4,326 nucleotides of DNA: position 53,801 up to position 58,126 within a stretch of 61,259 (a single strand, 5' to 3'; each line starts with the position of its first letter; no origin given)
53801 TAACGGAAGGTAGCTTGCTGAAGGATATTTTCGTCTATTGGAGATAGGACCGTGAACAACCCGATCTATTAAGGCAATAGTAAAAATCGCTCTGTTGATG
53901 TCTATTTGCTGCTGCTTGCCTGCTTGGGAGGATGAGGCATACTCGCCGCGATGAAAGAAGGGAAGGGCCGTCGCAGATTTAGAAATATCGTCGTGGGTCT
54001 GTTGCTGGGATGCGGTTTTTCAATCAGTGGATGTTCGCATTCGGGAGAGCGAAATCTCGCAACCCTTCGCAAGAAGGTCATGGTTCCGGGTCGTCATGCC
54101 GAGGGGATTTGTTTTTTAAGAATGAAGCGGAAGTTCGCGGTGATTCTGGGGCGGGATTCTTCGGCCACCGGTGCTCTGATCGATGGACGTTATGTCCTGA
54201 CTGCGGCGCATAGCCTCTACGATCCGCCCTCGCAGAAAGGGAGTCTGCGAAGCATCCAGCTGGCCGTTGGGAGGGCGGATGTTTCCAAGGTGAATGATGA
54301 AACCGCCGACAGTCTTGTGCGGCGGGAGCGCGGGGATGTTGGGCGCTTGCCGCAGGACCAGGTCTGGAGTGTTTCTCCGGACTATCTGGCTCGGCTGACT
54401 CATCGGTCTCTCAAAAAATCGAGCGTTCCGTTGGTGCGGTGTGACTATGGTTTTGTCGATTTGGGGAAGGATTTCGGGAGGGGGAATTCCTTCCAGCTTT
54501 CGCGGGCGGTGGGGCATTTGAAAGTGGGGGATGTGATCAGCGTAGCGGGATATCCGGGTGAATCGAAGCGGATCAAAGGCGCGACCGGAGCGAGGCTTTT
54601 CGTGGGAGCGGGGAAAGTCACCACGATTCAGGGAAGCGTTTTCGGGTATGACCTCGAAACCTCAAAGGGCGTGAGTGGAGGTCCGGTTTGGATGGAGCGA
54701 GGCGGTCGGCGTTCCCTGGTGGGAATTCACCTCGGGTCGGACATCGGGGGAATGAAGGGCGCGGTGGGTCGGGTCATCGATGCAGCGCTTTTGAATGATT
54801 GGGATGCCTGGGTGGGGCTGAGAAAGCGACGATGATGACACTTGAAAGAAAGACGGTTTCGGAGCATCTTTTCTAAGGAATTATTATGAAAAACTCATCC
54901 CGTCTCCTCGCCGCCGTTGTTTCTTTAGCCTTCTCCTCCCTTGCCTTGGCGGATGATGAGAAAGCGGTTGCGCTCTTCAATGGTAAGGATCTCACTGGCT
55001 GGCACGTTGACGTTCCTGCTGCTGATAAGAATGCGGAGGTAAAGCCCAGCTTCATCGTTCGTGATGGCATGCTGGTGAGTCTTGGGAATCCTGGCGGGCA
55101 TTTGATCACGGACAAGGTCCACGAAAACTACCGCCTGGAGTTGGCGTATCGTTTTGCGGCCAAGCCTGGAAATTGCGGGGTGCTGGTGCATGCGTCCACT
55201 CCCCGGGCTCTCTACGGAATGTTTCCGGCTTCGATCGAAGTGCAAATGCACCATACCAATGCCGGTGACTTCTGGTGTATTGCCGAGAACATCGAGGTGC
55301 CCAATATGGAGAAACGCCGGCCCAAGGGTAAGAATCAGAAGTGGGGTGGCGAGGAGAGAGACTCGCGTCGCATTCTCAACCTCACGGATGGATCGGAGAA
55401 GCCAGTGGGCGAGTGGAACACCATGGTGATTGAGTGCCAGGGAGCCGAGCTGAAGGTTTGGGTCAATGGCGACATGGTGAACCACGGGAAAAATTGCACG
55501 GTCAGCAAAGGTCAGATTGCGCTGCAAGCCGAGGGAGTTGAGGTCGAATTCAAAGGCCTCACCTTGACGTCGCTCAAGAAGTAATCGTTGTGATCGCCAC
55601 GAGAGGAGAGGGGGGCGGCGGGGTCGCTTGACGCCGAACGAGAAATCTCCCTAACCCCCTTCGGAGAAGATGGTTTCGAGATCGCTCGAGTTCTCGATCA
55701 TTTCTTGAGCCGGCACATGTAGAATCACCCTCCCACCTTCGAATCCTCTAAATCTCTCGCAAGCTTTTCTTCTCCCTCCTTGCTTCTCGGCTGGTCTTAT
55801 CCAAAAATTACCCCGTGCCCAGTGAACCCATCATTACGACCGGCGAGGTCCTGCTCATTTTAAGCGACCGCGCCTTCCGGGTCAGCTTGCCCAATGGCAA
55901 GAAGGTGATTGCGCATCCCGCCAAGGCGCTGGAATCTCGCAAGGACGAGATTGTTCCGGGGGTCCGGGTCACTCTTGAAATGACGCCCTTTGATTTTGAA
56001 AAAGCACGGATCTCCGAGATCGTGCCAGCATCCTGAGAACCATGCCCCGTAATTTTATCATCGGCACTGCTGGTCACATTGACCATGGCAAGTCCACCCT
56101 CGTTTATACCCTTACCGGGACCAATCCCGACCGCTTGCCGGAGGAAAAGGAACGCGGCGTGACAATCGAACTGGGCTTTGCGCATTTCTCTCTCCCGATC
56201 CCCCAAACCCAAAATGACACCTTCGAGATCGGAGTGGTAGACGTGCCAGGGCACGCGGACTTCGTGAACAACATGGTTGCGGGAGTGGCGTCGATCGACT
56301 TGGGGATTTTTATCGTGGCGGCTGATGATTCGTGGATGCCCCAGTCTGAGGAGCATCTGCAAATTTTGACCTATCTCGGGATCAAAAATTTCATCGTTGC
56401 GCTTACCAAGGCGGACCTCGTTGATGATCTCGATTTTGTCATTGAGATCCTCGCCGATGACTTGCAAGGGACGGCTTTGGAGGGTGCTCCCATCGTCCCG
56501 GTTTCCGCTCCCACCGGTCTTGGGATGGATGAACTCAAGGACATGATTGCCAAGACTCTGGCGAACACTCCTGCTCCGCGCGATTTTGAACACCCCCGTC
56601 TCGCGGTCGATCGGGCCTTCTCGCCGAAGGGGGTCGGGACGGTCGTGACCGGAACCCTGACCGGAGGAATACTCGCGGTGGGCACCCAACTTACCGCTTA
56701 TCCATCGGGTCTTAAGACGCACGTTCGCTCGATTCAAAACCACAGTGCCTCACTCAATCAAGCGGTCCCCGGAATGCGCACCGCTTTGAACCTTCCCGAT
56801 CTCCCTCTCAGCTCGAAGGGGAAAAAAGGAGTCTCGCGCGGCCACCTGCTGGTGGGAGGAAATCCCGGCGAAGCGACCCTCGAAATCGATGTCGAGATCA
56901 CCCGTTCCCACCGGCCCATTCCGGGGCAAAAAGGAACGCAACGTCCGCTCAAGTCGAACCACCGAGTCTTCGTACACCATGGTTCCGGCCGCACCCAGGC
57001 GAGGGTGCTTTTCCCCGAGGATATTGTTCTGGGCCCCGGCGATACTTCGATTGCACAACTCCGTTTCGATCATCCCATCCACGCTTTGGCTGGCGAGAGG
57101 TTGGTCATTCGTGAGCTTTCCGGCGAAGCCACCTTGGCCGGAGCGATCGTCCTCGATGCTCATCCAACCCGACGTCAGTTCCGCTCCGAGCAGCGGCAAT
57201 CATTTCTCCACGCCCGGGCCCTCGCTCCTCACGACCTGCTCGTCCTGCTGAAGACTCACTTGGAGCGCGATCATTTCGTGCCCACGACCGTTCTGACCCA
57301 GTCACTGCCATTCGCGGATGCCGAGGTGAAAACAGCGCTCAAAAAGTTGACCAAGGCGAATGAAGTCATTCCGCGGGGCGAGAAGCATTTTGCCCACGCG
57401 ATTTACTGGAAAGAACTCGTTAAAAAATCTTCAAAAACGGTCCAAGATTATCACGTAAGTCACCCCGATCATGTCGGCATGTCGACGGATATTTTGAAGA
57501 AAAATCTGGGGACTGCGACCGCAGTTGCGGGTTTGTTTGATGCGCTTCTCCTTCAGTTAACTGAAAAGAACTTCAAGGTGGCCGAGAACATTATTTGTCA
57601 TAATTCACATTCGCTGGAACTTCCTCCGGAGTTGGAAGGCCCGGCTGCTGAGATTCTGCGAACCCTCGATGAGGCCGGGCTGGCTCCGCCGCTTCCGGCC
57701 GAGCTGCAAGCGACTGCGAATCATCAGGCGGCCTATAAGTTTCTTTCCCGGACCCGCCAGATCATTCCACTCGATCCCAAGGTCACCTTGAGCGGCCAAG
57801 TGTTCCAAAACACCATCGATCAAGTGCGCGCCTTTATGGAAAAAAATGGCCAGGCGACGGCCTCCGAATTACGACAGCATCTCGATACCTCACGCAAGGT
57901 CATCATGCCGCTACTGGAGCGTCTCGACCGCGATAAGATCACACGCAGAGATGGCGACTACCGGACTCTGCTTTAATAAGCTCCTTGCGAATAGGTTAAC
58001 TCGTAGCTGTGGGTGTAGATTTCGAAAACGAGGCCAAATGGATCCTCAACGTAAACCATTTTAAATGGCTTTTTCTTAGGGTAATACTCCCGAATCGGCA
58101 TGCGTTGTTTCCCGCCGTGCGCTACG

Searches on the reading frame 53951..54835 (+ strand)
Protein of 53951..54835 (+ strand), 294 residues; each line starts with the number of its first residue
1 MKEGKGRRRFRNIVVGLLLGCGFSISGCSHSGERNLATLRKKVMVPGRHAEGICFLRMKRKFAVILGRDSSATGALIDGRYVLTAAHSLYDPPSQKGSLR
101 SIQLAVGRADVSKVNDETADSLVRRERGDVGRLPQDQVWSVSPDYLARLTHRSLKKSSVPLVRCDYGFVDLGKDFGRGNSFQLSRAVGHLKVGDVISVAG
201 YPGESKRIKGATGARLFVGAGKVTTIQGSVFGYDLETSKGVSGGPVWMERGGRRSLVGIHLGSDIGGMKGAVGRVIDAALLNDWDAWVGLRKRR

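Call 18: search_protein_families(library=pfam, proteins=[window:53951-54835:+], max_evalue=0.001)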
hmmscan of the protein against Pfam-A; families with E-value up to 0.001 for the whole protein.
window:53951-54835:+ (294 aa): 2 families
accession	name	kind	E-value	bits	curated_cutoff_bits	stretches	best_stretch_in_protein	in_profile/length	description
PF13365.12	Trypsin_2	-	4.4e-07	31.2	27.6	1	72-259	1-144/144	Trypsin-like peptidase domain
PF00089.32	Trypsin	-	1.8e-06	28.3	20.6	0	69-115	21-63/220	Trypsin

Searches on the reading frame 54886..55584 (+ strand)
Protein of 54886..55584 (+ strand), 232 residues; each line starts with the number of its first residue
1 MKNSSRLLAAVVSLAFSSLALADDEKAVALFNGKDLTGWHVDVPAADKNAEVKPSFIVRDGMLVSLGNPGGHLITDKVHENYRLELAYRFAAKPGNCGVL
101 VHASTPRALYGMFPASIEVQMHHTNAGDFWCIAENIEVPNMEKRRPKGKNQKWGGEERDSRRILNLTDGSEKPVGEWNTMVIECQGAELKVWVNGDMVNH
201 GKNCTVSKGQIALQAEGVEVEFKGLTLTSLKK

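Call 18: search_protein_families(library=pfam, proteins=[window:54886-55584:+], max_evalue=0.001)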
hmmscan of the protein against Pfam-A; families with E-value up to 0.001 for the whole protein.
window:54886-55584:+ (232 aa): 1 family
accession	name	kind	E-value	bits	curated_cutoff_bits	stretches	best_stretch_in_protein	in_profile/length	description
PF06439.18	3keto-disac_hyd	-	9e-36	124.1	26.8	1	27-227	2-186/187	3-keto-disaccharide hydrolase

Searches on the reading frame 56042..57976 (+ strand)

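Call 18: search_protein_families(library=pfam, proteins=[window:56042-57976:+], max_evalue=0.001)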
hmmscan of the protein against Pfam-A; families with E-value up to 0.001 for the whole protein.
window:56042-57976:+ (644 aa): 6 families
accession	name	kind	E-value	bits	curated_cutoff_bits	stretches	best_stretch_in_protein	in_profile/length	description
PF00009.33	GTP_EFTU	-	3.4e-34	118.5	26.5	1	6-173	5-186/188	Elongation factor Tu GTP binding domain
PF09107.17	SelB-wing_3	-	5.8e-17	61.4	23.2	1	598-643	2-47/47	Elongation factor SelB, winged helix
PF25461.1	Beta-barrel_SelB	-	1.5e-14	54.5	27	1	299-376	10-79/80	Selenocysteine-specific elongation factor, beta-barrel domain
PF01926.29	MMR_HSR1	-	0.00015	22.3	21.9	1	7-123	2-113/113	50S ribosome-binding GTPase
PF09106.17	SelB-wing_2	-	0.00017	22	22.3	0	466-509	3-45/57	Elongation factor SelB, winged helix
PF03144.31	GTP_EFTU_D2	-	0.00023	21.9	30.3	1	199-251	1-58/73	Elongation factor Tu domain 2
